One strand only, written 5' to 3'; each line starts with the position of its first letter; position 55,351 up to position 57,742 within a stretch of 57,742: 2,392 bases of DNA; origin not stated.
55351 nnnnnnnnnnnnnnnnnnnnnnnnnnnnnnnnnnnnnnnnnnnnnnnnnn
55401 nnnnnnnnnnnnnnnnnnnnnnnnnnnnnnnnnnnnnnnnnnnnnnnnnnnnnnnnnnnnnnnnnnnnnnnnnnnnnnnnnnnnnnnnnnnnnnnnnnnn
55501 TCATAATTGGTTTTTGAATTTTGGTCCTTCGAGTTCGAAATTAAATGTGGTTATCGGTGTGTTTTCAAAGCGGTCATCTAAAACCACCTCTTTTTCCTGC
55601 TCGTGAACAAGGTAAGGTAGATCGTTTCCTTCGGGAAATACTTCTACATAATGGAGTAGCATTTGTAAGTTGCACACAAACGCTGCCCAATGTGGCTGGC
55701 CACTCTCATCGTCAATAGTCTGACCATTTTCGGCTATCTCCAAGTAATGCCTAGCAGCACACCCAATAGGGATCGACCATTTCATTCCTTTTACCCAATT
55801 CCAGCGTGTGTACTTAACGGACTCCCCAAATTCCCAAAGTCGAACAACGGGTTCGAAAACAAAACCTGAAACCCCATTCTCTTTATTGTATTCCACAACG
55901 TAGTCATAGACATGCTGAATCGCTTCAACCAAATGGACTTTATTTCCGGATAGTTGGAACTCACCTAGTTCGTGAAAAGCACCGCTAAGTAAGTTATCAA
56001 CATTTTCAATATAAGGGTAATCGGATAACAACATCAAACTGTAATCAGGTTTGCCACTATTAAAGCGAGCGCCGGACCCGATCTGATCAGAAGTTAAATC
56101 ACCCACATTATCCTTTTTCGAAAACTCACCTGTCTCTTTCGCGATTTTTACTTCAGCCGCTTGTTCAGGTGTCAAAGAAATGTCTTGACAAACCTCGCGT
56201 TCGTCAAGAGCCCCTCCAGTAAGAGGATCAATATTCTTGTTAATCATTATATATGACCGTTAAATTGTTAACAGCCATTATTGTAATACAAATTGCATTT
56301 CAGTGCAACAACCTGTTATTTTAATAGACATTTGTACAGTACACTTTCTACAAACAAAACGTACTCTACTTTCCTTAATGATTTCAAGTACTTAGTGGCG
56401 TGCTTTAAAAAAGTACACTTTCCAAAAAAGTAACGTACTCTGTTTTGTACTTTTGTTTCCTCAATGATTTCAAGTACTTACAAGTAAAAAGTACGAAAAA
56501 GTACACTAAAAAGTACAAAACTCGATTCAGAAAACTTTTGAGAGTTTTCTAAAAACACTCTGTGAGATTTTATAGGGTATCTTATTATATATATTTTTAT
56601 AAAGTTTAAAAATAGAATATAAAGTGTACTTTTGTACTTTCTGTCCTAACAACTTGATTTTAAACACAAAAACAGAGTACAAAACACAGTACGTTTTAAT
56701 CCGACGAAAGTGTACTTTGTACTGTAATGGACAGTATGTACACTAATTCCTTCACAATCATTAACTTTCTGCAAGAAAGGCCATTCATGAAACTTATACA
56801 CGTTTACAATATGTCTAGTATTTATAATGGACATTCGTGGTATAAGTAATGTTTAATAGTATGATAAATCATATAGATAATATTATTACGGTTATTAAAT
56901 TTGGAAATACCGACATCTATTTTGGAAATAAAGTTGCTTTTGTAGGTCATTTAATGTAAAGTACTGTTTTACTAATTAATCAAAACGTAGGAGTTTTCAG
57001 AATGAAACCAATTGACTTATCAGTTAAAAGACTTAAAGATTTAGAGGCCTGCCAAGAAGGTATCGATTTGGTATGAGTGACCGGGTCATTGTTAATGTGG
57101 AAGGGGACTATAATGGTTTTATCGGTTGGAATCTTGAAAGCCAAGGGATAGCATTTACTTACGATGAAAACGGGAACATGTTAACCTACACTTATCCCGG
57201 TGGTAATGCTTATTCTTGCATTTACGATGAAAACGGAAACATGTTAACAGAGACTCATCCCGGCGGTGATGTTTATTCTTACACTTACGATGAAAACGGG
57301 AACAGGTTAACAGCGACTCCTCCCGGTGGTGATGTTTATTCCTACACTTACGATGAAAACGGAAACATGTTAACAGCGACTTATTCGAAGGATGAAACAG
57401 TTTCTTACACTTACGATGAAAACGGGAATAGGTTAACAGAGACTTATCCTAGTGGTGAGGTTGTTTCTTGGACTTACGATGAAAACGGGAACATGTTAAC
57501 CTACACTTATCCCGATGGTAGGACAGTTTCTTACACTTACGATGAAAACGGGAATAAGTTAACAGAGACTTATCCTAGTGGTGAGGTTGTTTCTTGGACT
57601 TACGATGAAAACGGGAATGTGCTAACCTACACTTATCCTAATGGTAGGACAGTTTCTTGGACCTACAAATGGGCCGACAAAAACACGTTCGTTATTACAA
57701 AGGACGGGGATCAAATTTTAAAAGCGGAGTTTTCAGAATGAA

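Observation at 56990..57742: Stand-alone mini YD-repeat protein as the first early gene, in a cassette bracketed by 19-nt direct repeats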

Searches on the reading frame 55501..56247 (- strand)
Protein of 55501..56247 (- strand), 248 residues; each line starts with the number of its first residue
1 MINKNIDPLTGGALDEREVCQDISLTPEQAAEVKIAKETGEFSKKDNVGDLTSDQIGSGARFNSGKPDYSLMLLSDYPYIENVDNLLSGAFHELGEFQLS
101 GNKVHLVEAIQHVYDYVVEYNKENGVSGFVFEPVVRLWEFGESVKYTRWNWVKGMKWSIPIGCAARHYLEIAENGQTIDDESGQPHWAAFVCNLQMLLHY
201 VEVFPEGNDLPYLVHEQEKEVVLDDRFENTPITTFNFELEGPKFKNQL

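Call 11: search_protein_families(library=phrogs, proteins=[window:55501-56247:-], max_evalue=0.001)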
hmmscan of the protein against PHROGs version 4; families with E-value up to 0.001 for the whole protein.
window:55501-56247:- (248 aa): 5 families
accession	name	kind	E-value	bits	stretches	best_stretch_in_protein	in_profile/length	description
phrog_801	-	DNA, RNA and nucleotide metabolism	4.8e-19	70.3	1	133-225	120-211/476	dATP / dGTP pyrophosphohydrolase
phrog_37590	-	unknown function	1.1e-15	58.6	1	145-215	88-157/341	-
phrog_11257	-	unknown function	1e-08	36.4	1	143-222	42-120/200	-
phrog_2252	-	lysis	1.1e-07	32.9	1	144-198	135-189/285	endolysin; inhibits RNA polymerase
phrog_18716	-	unknown function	0.00041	21.5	1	143-216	45-112/114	-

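Call 26: find_related_loci(query=window:55501-56247:-, collection=viral_contigs, flank=8000)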
Query window:55501-56247:- (248 aa) in viral_contigs; peptide patterns used: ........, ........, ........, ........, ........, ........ (x = any residue, [..] = any of these).
3 stretches matched a pattern, but none encodes a relative of the query by tblastn (E <= 1e-3).

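Call 28: find_encoding_contigs(protein=window:55501-56247:-, flank=10000, max_places=6)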
Protein window:55501-56247:- (248 aa): 1 contig read that carries it; 1 place shown.
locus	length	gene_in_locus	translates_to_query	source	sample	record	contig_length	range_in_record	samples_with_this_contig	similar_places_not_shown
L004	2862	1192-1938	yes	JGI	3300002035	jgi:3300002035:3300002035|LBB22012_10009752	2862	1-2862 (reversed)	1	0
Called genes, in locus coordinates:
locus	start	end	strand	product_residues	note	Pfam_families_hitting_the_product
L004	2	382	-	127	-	?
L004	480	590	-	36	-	-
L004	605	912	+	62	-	-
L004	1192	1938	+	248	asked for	PF18909:dGTP_diPhyd_N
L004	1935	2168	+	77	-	-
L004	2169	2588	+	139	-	-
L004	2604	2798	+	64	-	-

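Call 40: find_homologous_proteins(query=window:55501-56247:-, max_evalue=0.00001)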
Query window:55501-56247:- (248 aa): 29 proteins with E <= 0.00001 among 419 candidates.
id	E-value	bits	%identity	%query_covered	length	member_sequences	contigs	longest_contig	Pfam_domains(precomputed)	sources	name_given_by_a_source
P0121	6.0e-168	575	100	100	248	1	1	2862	PF18909.6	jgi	-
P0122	5.0e-57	211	56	71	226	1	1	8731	PF18909.6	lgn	-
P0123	1.2e-56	210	56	69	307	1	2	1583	PF18909.6,PF20155.5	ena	-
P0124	1.9e-54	203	51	73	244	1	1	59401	PF18909.6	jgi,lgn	-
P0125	4.6e-53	198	50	77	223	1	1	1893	PF18909.6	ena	-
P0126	3.6e-51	192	50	67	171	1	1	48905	PF18909.6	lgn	-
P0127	6.2e-49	185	47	80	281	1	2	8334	PF18909.6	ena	-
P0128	2.1e-32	131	40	67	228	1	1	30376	PF18909.6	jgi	jgi:hypothetical protein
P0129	1.1e-30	125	42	67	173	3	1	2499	PF18909.6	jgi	-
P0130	5.6e-30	123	42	66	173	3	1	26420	PF18909.6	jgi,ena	jgi:hypothetical protein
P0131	9.5e-30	122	44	66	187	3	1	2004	PF18909.6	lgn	-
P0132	3.2e-29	120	41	67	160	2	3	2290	PF18909.6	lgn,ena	-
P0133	3.8e-29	120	42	66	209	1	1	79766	PF18909.6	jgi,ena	-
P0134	6.2e-29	119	46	66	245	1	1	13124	PF18909.6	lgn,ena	-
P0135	1.5e-28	118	40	67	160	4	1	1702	PF18909.6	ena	-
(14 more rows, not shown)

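Call 41: find_encoding_contigs(protein=P0124, flank=10000, max_places=2)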
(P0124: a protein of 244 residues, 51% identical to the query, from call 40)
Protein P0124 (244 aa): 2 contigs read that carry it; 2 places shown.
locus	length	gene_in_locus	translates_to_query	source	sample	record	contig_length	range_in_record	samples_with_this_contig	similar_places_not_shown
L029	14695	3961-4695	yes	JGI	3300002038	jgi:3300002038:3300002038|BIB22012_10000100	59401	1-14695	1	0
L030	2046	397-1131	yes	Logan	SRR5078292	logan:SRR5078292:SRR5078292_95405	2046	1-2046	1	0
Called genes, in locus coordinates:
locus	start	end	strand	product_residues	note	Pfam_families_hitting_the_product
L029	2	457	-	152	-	?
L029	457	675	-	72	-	-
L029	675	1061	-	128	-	PF22811:Zn_ribbon_NrdR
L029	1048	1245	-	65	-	-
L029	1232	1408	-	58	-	-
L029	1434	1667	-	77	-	-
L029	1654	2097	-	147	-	-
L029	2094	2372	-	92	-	PF24043:DUF7352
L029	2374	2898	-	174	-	-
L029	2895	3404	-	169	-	-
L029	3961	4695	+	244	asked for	PF18909:dGTP_diPhyd_N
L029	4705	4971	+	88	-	-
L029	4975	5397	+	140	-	-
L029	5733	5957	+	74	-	-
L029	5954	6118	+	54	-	-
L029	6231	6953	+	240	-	-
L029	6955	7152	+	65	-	-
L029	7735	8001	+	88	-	-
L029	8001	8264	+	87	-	-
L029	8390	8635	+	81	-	-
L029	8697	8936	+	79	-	-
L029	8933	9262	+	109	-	-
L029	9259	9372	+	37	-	-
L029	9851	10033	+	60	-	-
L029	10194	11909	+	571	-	-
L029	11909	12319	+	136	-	-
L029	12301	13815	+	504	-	-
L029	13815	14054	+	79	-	-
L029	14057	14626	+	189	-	-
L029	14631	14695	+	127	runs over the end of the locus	-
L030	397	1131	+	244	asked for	PF18909:dGTP_diPhyd_N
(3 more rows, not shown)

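Call 42: find_encoding_contigs(protein=P0126, flank=10000, max_places=2)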
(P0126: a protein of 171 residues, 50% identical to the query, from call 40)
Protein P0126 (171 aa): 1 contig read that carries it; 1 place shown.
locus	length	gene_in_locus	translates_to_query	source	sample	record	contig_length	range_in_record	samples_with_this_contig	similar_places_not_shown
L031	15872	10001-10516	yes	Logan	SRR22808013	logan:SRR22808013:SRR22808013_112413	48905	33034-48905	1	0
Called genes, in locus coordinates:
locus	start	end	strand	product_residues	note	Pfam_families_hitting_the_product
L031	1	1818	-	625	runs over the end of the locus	-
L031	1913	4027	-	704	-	-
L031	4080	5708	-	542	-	-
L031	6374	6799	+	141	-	-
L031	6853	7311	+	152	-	PF00436:SSB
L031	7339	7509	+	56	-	-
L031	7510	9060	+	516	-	-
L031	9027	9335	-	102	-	-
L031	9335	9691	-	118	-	-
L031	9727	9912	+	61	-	-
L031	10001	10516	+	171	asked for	PF18909:dGTP_diPhyd_N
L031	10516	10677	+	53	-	-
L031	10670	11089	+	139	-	PF14359:DUF4406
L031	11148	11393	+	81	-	-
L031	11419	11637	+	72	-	-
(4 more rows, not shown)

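Call 43: find_encoding_contigs(protein=P0122, flank=10000, max_places=2)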
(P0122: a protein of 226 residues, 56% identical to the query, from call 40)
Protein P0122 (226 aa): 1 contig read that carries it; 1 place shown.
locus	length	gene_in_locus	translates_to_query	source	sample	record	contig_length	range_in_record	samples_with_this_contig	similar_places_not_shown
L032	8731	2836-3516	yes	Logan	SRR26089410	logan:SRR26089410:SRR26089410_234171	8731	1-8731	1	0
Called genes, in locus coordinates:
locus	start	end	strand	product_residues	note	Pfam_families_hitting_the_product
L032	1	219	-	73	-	?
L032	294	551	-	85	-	-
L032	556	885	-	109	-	-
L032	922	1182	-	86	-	-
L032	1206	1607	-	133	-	-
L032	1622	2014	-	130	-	-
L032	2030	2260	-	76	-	-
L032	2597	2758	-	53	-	-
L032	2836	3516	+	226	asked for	PF18909:dGTP_diPhyd_N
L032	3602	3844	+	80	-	-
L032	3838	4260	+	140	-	-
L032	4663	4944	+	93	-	-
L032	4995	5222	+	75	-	-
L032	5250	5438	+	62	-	-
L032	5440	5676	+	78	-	-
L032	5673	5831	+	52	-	-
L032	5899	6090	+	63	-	-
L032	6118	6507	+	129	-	-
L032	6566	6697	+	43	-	-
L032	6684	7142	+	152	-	-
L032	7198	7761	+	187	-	-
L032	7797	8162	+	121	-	PF23790:Kyano_Gp96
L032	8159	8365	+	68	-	-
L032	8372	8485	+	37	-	-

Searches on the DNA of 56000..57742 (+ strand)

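Call 7: search_dna_similar(query=window:56000-57742:+, collection=phages, mode=distant, max_rows=20)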
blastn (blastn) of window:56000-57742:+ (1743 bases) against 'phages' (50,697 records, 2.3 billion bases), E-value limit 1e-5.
No match.

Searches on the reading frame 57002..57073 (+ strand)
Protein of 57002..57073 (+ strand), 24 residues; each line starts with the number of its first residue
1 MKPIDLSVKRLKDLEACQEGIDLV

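Call 6: search_protein_families(library=pfam, proteins=[window:57002-57073:+], max_evalue=1)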
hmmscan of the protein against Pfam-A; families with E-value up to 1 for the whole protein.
seq(24 aa): 1 family
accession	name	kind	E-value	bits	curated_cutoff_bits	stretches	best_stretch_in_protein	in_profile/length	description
PF15040.11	Humanin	-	0.072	13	27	1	4-10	16-22/24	Humanin family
